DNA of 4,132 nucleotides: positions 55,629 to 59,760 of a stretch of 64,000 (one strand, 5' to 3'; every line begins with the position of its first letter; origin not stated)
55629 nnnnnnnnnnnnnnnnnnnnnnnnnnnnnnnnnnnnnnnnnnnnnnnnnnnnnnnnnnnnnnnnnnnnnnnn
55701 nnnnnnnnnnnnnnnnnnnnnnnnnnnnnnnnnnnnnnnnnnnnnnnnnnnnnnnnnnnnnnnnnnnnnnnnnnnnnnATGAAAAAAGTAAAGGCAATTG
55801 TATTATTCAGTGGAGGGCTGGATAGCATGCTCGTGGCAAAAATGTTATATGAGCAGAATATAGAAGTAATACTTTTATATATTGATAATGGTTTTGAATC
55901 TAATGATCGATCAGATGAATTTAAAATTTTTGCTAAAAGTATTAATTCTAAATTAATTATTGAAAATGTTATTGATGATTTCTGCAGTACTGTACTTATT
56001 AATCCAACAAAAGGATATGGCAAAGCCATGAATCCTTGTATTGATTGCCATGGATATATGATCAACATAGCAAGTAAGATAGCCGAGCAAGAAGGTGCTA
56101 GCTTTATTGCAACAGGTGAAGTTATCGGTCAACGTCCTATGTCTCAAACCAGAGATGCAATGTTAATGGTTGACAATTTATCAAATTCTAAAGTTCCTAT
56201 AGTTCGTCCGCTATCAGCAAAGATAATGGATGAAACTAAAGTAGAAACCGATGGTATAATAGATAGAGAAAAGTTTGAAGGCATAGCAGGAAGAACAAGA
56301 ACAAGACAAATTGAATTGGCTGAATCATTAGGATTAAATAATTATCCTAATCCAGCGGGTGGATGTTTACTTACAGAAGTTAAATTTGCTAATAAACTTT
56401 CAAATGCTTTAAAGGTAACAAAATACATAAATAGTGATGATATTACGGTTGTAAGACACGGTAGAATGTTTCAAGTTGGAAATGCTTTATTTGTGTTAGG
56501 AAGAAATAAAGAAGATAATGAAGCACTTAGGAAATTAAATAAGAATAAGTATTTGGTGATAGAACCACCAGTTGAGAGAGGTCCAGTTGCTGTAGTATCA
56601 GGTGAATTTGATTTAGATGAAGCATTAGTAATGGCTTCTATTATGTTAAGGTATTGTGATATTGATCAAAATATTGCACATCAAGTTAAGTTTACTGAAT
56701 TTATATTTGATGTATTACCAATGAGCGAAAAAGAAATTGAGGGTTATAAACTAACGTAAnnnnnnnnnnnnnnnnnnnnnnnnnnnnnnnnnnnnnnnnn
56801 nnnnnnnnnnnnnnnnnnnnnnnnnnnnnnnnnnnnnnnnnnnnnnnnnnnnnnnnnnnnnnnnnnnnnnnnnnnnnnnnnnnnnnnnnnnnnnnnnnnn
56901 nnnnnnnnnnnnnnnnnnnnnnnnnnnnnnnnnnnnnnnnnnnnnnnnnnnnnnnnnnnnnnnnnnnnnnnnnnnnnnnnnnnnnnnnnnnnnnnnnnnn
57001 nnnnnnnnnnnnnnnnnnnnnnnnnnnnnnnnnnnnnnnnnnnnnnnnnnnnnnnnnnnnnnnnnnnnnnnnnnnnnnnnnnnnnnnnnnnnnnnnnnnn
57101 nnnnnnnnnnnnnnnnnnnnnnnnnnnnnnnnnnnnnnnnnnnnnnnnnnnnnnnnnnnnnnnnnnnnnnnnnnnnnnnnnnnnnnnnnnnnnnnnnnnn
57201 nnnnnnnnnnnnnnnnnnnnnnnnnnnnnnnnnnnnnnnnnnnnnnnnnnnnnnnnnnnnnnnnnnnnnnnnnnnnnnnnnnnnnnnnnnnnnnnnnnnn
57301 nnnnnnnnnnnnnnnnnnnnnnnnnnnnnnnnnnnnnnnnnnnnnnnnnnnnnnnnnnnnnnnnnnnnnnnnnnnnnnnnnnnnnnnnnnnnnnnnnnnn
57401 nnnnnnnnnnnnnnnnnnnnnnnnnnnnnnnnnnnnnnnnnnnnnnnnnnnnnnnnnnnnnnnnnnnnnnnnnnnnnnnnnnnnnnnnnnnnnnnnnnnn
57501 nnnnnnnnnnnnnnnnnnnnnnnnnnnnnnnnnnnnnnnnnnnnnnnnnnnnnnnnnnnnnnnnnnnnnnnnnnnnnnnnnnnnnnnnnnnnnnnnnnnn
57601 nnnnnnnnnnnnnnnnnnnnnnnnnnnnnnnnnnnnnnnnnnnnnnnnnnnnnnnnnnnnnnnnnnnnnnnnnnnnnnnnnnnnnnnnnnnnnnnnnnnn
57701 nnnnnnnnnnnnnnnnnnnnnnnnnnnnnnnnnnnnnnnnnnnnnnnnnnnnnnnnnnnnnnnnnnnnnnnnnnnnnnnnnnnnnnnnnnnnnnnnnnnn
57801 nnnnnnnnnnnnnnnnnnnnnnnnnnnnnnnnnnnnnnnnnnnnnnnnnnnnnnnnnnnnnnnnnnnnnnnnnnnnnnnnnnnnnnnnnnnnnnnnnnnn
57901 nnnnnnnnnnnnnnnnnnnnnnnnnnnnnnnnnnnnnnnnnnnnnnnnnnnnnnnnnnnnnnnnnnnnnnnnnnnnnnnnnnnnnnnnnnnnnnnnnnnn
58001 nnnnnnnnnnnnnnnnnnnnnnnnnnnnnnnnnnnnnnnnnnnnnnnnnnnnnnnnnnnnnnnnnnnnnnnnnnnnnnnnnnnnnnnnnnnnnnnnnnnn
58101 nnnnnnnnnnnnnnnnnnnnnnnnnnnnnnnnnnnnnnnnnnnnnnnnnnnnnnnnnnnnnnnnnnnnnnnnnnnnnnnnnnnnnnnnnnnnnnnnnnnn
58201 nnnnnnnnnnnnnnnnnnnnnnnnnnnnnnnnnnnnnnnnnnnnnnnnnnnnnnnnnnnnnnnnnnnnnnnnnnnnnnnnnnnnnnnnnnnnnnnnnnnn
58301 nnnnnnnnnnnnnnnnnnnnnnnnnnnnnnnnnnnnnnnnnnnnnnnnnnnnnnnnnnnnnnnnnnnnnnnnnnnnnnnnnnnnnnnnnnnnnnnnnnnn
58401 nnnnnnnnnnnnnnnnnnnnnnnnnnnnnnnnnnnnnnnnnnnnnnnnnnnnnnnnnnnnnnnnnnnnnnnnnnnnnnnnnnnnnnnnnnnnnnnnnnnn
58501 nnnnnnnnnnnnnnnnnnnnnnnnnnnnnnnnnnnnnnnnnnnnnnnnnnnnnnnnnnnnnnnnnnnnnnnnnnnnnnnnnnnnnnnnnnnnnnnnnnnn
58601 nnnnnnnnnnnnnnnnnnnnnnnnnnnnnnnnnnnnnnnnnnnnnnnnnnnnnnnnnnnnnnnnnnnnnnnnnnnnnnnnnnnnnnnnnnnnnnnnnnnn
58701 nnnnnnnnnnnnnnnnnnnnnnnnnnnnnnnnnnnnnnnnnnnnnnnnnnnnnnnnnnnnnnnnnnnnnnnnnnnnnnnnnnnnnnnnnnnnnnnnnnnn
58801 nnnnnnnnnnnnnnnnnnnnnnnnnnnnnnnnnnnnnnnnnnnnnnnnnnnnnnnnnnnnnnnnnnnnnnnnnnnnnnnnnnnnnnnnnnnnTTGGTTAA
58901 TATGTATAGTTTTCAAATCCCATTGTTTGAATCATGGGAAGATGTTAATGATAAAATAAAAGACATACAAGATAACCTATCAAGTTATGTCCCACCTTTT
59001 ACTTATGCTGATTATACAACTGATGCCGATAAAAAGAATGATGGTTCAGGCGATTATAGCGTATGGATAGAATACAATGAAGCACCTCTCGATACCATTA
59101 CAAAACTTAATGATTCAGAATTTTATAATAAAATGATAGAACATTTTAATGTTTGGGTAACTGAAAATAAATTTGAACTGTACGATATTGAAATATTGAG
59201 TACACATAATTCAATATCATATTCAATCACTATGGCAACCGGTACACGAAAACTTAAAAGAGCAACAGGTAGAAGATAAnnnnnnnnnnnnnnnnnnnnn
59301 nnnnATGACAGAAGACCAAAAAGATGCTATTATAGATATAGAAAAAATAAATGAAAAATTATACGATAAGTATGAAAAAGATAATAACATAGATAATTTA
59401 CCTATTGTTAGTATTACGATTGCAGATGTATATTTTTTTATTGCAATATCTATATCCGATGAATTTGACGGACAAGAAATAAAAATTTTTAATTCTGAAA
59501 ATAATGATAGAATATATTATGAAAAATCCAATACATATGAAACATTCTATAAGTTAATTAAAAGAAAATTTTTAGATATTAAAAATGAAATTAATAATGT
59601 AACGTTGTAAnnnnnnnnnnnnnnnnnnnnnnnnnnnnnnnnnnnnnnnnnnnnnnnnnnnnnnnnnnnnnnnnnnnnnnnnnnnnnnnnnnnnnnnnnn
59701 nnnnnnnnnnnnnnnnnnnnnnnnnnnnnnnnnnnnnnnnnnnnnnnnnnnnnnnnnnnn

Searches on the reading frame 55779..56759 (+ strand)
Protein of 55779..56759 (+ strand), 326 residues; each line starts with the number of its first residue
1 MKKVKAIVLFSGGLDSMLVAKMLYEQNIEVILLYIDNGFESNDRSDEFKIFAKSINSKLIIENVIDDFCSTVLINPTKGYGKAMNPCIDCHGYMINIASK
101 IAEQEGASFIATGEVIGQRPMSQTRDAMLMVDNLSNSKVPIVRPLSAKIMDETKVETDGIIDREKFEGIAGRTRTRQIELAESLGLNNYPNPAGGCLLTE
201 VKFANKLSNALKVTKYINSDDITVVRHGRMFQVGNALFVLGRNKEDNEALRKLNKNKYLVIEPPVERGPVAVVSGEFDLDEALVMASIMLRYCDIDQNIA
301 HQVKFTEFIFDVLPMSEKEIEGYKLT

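Call 14: search_protein_families(library=pfam, proteins=[window:55779-56759:+], max_evalue=0.01)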
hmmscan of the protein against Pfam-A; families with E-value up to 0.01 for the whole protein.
window:55779-56759:+ (326 aa): 7 families
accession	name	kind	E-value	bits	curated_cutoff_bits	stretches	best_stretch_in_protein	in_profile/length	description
PF02568.20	ThiI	-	2.2e-11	44.2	20.5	1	5-146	5-145/197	Thiamine biosynthesis protein (ThiI)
PF18297.6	NFACT-R_2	-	1e-10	42.1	26.9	1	228-323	1-103/104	NFACT protein RNA binding domain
PF03054.22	tRNA_Me_trans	-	1.1e-05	25.6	20.6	1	5-115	2-127/202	tRNA methyl transferase HUP domain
PF06508.19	QueC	-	0.00025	21.1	22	1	5-56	1-52/210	Queuosine biosynthesis protein QueC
PF00764.25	Arginosuc_synth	-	0.00082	19.9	27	1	6-113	2-114/162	Arginosuccinate synthase N-terminal HUP domain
PF01171.26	ATP_bind_3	-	0.0016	18.7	27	1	6-67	2-65/182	PP-loop family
PF24167.1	DUF7411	-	0.0051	16.8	28.7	0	5-40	2-36/194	Family of unknown function (DUF7411)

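Call 15: search_protein_families(library=phrogs, proteins=[window:55779-56759:+], max_evalue=0.01)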
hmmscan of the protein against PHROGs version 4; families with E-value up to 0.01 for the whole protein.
window:55779-56759:+ (326 aa): 3 families
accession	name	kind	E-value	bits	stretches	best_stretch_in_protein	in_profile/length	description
phrog_1550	-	moron, auxiliary metabolic gene and host takeover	1e-06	28.8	1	5-120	147-266/418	QueC-like queuosine biosynthesis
phrog_1741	-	moron, auxiliary metabolic gene and host takeover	1.4e-05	25.1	1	5-129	22-157/383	QueC-like queuosine biosynthesis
phrog_424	-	moron, auxiliary metabolic gene and host takeover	0.0031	17.5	1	2-40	159-200/460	phosphoadenosine phosphosulfate reductase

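Call 16: find_related_loci(query=window:55779-56759:+, collection=viral_contigs, flank=10000)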
Query window:55779-56759:+ (326 aa) in viral_contigs; peptide patterns used: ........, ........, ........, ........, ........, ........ (x = any residue, [..] = any of these).
2 stretches matched a pattern, but none encodes a relative of the query by tblastn (E <= 1e-3).

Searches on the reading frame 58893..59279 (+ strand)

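Call 14: search_protein_families(library=pfam, proteins=[window:58893-59279:+], max_evalue=0.01)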
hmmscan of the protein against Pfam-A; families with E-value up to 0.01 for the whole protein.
window:58893-59279:+ (128 aa): 0 families

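Call 15: search_protein_families(library=phrogs, proteins=[window:58893-59279:+], max_evalue=0.01)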
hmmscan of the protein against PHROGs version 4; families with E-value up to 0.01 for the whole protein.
window:58893-59279:+ (128 aa): 1 family
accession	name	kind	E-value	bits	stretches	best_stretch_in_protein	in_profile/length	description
phrog_28843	-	unknown function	0.0087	17.4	0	66-109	30-73/129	-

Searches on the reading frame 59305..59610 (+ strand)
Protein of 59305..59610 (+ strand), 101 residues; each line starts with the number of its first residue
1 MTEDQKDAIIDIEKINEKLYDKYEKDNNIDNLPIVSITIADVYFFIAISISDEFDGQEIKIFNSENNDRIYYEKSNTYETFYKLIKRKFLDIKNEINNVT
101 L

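Call 14: search_protein_families(library=pfam, proteins=[window:59305-59610:+], max_evalue=0.01)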
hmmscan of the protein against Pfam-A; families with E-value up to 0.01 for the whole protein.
window:59305-59610:+ (101 aa): 0 families

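Call 15: search_protein_families(library=phrogs, proteins=[window:59305-59610:+], max_evalue=0.01)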
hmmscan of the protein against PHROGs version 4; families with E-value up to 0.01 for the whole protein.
window:59305-59610:+ (101 aa): 0 families

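Call 23: find_encoding_contigs(protein=window:59305-59610:+, flank=10000, max_places=10)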
Protein window:59305-59610:+ (101 aa): no gene with exactly this product is on record in the collection.
